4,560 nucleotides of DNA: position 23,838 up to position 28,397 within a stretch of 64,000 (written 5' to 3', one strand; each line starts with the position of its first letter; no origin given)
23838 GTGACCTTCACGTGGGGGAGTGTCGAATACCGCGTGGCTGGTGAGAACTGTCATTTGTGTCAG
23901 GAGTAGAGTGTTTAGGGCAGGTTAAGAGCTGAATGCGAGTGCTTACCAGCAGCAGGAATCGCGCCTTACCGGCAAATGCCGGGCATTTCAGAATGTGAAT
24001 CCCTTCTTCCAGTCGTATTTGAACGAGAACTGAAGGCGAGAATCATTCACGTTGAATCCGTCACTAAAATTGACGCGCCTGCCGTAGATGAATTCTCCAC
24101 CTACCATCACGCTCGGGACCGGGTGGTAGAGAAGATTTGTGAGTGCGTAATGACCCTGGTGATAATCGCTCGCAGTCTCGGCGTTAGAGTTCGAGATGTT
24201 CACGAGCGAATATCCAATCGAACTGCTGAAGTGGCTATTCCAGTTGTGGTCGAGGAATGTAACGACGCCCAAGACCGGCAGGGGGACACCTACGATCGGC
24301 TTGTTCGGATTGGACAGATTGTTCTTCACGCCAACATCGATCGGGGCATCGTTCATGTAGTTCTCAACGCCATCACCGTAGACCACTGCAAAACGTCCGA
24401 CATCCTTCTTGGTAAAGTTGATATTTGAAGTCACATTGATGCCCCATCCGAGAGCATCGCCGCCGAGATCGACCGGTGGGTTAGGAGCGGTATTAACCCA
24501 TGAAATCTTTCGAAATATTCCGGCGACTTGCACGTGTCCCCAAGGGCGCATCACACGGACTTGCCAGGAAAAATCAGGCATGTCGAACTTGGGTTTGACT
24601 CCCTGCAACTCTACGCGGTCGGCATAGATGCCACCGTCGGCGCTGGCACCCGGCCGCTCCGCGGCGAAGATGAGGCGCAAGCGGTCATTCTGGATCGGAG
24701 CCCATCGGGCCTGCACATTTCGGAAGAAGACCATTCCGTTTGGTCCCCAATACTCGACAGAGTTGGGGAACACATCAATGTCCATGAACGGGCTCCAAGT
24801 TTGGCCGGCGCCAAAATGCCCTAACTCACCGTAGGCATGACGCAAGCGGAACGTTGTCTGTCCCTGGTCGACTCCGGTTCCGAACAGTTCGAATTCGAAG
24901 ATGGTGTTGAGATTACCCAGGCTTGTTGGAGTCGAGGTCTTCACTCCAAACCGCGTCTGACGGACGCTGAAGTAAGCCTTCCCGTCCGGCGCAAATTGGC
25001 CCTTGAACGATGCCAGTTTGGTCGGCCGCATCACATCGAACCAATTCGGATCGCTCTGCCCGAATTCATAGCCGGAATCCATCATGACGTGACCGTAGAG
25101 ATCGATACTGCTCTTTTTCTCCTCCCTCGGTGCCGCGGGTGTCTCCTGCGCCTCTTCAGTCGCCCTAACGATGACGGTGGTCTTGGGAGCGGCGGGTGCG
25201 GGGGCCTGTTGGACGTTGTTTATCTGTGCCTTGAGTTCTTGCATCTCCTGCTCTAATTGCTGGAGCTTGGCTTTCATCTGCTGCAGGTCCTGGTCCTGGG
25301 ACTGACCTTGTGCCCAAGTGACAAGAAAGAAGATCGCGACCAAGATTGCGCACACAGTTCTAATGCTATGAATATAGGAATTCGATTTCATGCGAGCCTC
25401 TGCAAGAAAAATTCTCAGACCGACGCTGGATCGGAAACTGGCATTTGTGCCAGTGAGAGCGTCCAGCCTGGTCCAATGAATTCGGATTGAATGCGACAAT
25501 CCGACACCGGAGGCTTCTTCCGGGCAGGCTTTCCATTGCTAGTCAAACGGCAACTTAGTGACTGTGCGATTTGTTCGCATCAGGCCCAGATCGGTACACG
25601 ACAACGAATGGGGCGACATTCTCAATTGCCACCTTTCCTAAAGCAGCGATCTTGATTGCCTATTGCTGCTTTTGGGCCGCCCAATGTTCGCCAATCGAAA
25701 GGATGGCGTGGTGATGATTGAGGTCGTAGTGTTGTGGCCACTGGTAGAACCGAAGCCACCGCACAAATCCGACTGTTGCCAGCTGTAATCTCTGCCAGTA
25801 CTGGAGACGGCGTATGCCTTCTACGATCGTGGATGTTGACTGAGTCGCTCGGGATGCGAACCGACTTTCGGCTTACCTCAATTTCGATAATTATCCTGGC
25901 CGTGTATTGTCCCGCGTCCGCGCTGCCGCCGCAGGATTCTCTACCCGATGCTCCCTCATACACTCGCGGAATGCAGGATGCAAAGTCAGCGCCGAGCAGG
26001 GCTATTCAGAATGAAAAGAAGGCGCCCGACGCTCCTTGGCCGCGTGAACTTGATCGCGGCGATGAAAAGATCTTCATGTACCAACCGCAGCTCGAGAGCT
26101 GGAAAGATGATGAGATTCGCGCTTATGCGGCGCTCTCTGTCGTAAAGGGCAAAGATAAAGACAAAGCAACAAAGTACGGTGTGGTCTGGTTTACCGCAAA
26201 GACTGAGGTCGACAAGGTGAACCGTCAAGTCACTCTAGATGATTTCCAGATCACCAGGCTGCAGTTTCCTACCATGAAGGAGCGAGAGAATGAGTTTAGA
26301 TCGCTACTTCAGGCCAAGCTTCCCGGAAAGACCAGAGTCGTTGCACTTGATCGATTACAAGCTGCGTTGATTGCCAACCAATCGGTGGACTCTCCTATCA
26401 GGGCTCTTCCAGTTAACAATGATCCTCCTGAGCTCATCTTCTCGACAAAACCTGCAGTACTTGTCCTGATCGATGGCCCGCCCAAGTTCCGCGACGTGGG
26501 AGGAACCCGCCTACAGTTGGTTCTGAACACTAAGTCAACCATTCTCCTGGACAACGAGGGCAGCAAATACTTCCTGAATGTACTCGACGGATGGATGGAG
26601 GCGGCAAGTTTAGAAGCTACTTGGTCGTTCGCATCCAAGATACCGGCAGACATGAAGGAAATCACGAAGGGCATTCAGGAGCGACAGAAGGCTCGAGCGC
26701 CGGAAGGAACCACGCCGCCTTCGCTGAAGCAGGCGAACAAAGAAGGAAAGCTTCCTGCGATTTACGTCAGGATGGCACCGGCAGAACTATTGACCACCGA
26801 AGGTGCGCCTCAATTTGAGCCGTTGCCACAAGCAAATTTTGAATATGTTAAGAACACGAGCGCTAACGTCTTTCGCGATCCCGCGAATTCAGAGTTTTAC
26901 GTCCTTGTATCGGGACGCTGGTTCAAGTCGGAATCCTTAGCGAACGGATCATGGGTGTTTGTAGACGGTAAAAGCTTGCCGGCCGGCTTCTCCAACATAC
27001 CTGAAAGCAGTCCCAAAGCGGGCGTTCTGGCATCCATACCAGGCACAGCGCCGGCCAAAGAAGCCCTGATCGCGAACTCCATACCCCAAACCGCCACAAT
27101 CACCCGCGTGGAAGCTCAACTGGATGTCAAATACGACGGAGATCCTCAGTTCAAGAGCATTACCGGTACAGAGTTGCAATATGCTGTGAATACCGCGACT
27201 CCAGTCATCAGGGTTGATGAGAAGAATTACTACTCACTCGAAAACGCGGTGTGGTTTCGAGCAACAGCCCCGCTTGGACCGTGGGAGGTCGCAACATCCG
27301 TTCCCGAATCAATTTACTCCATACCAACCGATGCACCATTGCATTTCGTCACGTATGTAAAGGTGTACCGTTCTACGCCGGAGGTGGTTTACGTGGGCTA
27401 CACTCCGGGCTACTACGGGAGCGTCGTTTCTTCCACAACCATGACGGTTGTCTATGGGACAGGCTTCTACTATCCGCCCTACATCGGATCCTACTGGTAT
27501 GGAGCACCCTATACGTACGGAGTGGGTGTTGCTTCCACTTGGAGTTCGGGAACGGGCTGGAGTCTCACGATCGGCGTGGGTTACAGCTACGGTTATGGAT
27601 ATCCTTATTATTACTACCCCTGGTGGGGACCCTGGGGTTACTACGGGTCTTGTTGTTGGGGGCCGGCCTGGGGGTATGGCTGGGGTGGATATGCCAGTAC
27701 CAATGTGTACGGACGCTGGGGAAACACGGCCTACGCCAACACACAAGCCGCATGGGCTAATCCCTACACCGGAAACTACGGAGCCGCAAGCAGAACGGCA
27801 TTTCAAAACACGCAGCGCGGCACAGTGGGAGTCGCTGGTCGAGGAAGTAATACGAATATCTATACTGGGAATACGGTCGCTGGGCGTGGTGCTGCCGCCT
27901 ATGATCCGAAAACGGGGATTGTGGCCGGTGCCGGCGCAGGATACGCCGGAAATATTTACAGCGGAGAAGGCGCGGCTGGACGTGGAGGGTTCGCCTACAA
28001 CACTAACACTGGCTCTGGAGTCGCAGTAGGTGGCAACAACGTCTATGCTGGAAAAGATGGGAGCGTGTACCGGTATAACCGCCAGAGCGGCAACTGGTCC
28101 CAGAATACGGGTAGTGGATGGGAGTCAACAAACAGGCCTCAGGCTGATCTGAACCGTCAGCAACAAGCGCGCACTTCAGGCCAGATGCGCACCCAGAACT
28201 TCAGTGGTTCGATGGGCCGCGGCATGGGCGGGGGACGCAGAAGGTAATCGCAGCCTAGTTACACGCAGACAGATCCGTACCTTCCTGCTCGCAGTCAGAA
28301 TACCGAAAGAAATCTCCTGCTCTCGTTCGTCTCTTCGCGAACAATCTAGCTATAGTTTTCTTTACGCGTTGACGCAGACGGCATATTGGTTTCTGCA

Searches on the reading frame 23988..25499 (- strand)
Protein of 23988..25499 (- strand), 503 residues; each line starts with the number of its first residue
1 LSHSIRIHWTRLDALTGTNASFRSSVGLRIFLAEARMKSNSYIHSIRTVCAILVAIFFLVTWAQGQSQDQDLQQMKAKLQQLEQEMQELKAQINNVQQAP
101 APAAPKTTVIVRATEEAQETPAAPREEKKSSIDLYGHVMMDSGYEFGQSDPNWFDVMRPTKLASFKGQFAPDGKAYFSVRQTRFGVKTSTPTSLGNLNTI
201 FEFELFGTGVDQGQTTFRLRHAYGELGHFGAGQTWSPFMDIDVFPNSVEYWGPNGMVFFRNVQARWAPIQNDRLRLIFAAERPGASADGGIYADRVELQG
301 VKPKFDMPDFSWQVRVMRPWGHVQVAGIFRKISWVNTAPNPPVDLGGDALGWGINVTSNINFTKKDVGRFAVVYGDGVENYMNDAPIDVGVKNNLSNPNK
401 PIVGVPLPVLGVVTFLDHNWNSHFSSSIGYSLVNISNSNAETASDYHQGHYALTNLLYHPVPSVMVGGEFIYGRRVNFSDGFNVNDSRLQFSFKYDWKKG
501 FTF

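Call 3: search_protein_families(library=pfam, proteins=[window:23988-25499:-], max_evalue=0.1)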
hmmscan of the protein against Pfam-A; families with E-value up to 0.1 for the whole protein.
window:23988-25499:- (503 aa): 10 families
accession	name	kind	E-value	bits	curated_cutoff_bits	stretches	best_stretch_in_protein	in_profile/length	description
PF19577.5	DcaP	-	3e-24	86.3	27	1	61-491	4-404/410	DcaP outer membrane protein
PF04977.20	DivIC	-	7.4e-06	26.1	28.9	1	49-98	3-52/80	Septum formation initiator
PF02530.20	Porin_2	-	1e-05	25.6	22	1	180-434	69-279/357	Porin subfamily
PF12443.13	AKNA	-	0.015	16.3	28.1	1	64-107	32-76/99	AT-hook-containing transcription factor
PF04612.17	T2SSM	-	0.017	15.8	27.8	1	49-118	23-92/160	Type II secretion system (T2SS), protein M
PF12325.13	TMF_TATA_bd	-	0.045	14.3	29.1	1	66-120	8-62/115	TATA element modulatory factor 1 TATA binding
PF23134.2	TRIP4_3rd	-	0.083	13.7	27.7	0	114-139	26-51/54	TRIP4, third domain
PF11336.14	DUF3138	-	0.083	12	27.3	0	58-105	13-59/525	Protein of unknown function (DUF3138)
PF25450.1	Rab11-FIP3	-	0.096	13.4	31.9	0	69-130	53-114/125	Rab11-FIP3-like domain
PF22470.1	Histone_HNS_N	-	0.098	13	24.5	0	106-145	32-71/79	H-NS histone-like proteins, N-terminal domain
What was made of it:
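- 23988..25499 (-): Upstream gene: DcaP-type outer-membrane porin with an N-terminal coiled coil. Pfam DcaP at 3e-24 (call 3).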

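Call 4: search_protein_families(library=ncbifam, proteins=[window:23988-25499:-], max_evalue=0.1)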
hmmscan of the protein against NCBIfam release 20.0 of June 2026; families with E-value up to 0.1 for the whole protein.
window:23988-25499:- (503 aa): 11 families
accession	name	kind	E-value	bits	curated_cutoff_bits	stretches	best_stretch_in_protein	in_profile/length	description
NF040598.1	Ala_zip_lipo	subfamily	0.0064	17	43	1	53-121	5-73/90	Lpp/OprI family alanine-zipper lipoprotein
NF008575.0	PRK11530.1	equivalog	0.011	15.2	158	1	50-98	8-52/183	hypothetical protein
NF033761.1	gliding_GltJ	equivalog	0.012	14.7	450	1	36-128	366-458/671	adventurous gliding motility protein GltJ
NF041042.1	FslE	exception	0.014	13.9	800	1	47-112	11-76/505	rhizoferrin import outer membrane protein FslE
NF053549.1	FtsL_Actino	equivalog_domain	0.028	14.3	55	1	49-100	11-60/83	cell division protein FtsL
NF004046.1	PRK05563.1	equivalog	0.031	13.2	400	1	64-120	364-420/567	DNA polymerase III subunit gamma/tau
NF053525.1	thylo_ssr2422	subfamily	0.032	14.7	38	1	68-99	21-52/77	ssr2422 family thylakoid membrane protein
NF040576.1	T2SS_GspM_XpsM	equivalog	0.044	13.4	60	1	51-112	12-74/180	type II secretion system protein GspM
NF007428.1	PRK09973.1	equivalog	0.045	14.3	120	1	45-96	3-57/85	lipoprotein YqhH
TIGR04376.1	TIGR04376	hypoth_equivalog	0.062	13.3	125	1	61-108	101-148/189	TIGR04376 family protein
NF033194.1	lipo_EMYY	hypoth_equivalog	0.065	12.5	100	1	48-98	3-53/292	EMYY motif lipoprotein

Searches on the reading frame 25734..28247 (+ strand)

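Call 3: search_protein_families(library=pfam, proteins=[window:25734-28247:+], max_evalue=0.1)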
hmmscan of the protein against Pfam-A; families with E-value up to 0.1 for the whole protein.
window:25734-28247:+ (837 aa): 1 family
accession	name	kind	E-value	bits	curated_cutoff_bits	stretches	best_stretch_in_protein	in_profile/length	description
PF03976.20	PPK2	-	0.078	13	22.3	0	110-208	8-97/229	Polyphosphate kinase 2 (PPK2)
